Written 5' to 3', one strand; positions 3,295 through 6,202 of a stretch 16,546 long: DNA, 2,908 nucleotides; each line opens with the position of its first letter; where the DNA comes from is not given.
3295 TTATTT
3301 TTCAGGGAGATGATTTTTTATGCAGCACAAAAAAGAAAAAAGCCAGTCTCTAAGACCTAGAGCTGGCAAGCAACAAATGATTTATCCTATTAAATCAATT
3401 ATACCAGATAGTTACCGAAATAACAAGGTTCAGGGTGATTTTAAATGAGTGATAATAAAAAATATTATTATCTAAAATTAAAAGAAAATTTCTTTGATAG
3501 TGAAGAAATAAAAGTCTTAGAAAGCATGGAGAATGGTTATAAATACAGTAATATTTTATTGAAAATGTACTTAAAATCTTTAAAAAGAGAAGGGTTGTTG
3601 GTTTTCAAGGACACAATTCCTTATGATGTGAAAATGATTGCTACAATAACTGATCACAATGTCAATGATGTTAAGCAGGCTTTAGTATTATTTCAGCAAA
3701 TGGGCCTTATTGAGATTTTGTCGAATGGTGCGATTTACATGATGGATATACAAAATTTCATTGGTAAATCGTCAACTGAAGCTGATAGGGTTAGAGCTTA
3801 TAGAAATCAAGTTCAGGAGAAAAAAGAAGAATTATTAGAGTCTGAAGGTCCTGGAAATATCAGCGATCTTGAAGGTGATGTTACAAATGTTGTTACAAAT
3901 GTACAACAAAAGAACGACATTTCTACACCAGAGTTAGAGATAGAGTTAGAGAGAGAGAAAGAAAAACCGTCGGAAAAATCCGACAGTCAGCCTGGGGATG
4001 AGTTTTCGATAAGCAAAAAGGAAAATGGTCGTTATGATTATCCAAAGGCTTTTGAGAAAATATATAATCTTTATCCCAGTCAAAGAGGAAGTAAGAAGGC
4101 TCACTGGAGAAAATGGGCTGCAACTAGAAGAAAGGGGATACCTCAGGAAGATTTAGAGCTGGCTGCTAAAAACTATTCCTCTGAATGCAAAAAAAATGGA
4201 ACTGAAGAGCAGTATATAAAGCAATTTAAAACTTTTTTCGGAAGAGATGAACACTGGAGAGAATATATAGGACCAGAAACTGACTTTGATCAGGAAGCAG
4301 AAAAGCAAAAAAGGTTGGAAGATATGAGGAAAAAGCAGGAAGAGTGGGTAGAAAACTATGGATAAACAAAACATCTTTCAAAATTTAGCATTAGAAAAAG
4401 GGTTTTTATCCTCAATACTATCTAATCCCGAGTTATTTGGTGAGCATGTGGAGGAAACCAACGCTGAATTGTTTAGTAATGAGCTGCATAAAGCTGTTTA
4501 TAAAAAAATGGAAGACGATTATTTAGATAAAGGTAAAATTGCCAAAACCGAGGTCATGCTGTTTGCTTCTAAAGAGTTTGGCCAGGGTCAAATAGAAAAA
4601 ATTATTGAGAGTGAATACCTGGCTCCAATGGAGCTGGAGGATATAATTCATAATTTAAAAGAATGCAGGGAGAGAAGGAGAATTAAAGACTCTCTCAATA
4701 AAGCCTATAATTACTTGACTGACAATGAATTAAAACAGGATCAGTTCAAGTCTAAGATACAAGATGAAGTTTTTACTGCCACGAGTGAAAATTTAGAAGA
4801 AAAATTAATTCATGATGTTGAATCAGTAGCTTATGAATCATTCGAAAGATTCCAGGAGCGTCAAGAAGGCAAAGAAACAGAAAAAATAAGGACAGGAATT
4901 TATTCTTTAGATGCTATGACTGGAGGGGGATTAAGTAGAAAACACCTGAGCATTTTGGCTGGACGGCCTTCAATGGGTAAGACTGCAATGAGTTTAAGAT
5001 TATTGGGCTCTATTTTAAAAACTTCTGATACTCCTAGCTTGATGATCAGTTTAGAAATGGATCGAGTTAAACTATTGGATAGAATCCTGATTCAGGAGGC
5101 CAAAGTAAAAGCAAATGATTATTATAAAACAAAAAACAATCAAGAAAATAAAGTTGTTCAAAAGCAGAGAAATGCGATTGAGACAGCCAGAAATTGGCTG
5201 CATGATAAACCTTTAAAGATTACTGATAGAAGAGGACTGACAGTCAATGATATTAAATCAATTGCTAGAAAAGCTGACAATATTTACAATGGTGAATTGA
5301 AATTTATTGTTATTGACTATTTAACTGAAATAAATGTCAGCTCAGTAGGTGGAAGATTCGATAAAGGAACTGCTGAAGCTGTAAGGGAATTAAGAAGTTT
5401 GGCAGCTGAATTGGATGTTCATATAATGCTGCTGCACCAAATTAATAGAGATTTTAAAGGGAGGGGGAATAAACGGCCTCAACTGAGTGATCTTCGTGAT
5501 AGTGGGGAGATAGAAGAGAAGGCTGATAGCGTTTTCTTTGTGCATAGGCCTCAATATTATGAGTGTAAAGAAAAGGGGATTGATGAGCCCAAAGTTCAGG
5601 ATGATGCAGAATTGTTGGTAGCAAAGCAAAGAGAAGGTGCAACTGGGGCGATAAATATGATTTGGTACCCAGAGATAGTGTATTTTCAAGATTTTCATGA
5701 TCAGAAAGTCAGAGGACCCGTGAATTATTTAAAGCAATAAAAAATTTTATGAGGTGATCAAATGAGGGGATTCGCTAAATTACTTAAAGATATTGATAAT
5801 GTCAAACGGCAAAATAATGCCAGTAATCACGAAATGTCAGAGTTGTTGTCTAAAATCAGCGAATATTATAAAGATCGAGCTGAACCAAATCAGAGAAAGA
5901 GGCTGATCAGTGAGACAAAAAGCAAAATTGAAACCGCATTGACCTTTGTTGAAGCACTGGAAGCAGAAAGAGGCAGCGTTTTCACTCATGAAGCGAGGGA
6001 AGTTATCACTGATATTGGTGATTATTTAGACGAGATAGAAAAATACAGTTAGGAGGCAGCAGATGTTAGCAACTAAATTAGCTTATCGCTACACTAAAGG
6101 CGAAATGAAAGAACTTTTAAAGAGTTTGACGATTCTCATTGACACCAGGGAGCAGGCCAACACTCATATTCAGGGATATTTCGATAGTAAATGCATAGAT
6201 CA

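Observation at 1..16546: Complete circular phage-derived replicon of about 16.4 kb with no capsid, packaging, lysis or integration genes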

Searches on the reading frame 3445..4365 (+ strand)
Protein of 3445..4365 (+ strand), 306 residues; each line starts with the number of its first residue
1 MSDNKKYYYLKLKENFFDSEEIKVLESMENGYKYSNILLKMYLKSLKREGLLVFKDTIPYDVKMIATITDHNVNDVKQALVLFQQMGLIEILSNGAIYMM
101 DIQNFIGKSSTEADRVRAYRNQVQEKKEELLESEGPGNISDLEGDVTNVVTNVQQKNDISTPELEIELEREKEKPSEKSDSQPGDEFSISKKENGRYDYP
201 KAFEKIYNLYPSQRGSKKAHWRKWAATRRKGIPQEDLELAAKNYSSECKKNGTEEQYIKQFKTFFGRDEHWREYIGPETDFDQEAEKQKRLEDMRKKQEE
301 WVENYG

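Call 4: search_protein_families(library=pfam, max_evalue=0.01, proteins=[window:3445-4365:+])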
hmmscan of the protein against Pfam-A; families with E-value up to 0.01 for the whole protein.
window:3445-4365:+ (306 aa): 1 family
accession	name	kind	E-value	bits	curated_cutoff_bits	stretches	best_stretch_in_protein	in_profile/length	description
PF09681.16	Phage_rep_org_N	-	8e-33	113.4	23.3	1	9-124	1-118/121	N-terminal phage replisome organiser (Phage_rep_org_N)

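Call 6: search_protein_families(library=phrogs, max_evalue=0.01, proteins=[window:3445-4365:+])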
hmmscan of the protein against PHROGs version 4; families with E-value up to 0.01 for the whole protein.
window:3445-4365:+ (306 aa): 14 families
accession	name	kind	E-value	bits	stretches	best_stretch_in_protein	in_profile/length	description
phrog_5968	-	DNA, RNA and nucleotide metabolism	7e-52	177.4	1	1-181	4-173/273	replisome organizer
phrog_4880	-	DNA, RNA and nucleotide metabolism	4.8e-46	158.5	1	4-234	1-218/304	replisome organizer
phrog_10469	-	DNA, RNA and nucleotide metabolism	2.4e-39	136.5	1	1-202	1-191/305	DnaD-like helicase loader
phrog_1163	-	unknown function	4.3e-31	109.6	1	5-275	2-248/273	-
phrog_186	-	DNA, RNA and nucleotide metabolism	1.7e-21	78.2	1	1-206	14-193/308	DnaD-like helicase loader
phrog_11769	-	unknown function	1e-15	58.5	1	9-159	9-163/431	-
phrog_270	-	DNA, RNA and nucleotide metabolism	5.3e-12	46.8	1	135-298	119-290/383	replication initiation protein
phrog_26426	-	DNA, RNA and nucleotide metabolism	8.4e-12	46.1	1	169-273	111-217/272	replication protein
phrog_9327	-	DNA, RNA and nucleotide metabolism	3.1e-10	41.1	1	141-278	120-246/276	primosomal protein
phrog_18526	-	unknown function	9.6e-08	33.2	1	191-271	41-124/157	-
phrog_3729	-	DNA, RNA and nucleotide metabolism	4.2e-07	30.5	1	192-271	241-323/356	replication initiation protein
phrog_16167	-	DNA, RNA and nucleotide metabolism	5.2e-07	30.7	1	76-296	60-288/315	replication initiation protein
phrog_1701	-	DNA, RNA and nucleotide metabolism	6.5e-07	30.4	1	128-276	171-297/323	DnaD-like helicase loader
phrog_16304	-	unknown function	1.8e-06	29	1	152-285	100-226/244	-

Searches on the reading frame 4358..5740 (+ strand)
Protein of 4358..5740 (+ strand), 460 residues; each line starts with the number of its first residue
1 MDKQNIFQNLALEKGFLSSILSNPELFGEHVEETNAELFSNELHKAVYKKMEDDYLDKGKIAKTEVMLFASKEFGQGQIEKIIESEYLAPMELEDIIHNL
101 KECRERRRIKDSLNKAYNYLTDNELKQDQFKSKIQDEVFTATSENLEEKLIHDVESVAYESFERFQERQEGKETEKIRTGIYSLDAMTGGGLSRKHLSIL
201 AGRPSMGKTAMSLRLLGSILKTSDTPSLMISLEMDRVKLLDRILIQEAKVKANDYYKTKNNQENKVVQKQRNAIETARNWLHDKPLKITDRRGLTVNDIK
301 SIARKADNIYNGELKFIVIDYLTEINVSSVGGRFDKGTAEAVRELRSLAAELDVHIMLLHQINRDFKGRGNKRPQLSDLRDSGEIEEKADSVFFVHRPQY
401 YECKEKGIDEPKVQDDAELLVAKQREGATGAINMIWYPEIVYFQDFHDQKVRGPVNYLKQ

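Call 4: search_protein_families(library=pfam, max_evalue=0.01, proteins=[window:4358-5740:+])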
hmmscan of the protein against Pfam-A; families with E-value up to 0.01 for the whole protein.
window:4358-5740:+ (460 aa): 4 families
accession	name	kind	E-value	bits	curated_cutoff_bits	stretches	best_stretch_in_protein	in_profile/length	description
PF03796.21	DnaB_C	-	2.2e-64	217.7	27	1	177-445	2-255/255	DnaB-like helicase C terminal domain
PF13481.12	AAA_25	-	2.8e-12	47.1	27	1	183-363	21-191/195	AAA domain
PF06745.19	ATPase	-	7.3e-09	35.8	26.6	1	177-325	1-131/231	KaiC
PF00772.26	DnaB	-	4.7e-06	27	23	1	8-89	4-82/103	DnaB-like helicase N terminal domain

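Call 6: search_protein_families(library=phrogs, max_evalue=0.01, proteins=[window:4358-5740:+])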
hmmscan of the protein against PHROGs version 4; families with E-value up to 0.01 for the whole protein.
window:4358-5740:+ (460 aa): 9 families
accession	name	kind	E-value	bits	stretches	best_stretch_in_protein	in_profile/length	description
phrog_19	-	DNA, RNA and nucleotide metabolism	9.4e-73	247.1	1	8-440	159-575/621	DnaB-like replicative helicase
phrog_243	-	DNA, RNA and nucleotide metabolism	5.7e-42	144.5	1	178-449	20-271/273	DnaB-like replicative helicase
phrog_11530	-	unknown function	2.9e-29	103.2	1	283-435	3-147/184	-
phrog_239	-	DNA, RNA and nucleotide metabolism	3.8e-29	103.2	1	127-439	306-592/801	DNA primase/helicase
phrog_5482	-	unknown function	1.5e-16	61.1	1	193-437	49-289/341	-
phrog_8337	-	DNA, RNA and nucleotide metabolism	2.9e-09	37.7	1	159-320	32-158/273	DNA repair protein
phrog_97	-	other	1.8e-08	35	1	166-221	39-99/506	UvsX-like recombinase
phrog_19347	-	unknown function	1.6e-07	32.6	1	379-445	1-78/79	-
phrog_23150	-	unknown function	4.2e-07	30.7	1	91-214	89-213/217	-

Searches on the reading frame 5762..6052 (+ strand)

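Call 4: search_protein_families(library=pfam, max_evalue=0.01, proteins=[window:5762-6052:+])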
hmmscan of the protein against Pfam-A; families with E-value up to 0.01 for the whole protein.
window:5762-6052:+ (96 aa): 2 families
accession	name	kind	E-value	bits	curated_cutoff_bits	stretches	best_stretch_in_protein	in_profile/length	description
PF06419.17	COG6_N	-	0.0028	18.2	27.4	1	5-55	50-100/114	Conserved oligomeric complex COG6, N-terminal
PF05008.21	V-SNARE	-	0.0087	16.9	25.9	0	25-81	16-70/92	Vesicle transport v-SNARE protein N-terminus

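Call 6: search_protein_families(library=phrogs, max_evalue=0.01, proteins=[window:5762-6052:+])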
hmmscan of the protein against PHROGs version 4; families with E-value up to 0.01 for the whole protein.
window:5762-6052:+ (96 aa): 0 families

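Call 65: search_protein_families(library=padloc, max_evalue=0.01, proteins=[window:5762-6052:+])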
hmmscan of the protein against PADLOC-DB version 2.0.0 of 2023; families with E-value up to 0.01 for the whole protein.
window:5762-6052:+ (96 aa): 0 families

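Call 66: search_protein_families(library=ncbifam, max_evalue=0.01, proteins=[window:5762-6052:+])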
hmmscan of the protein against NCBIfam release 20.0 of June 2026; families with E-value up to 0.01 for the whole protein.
window:5762-6052:+ (96 aa): 0 families
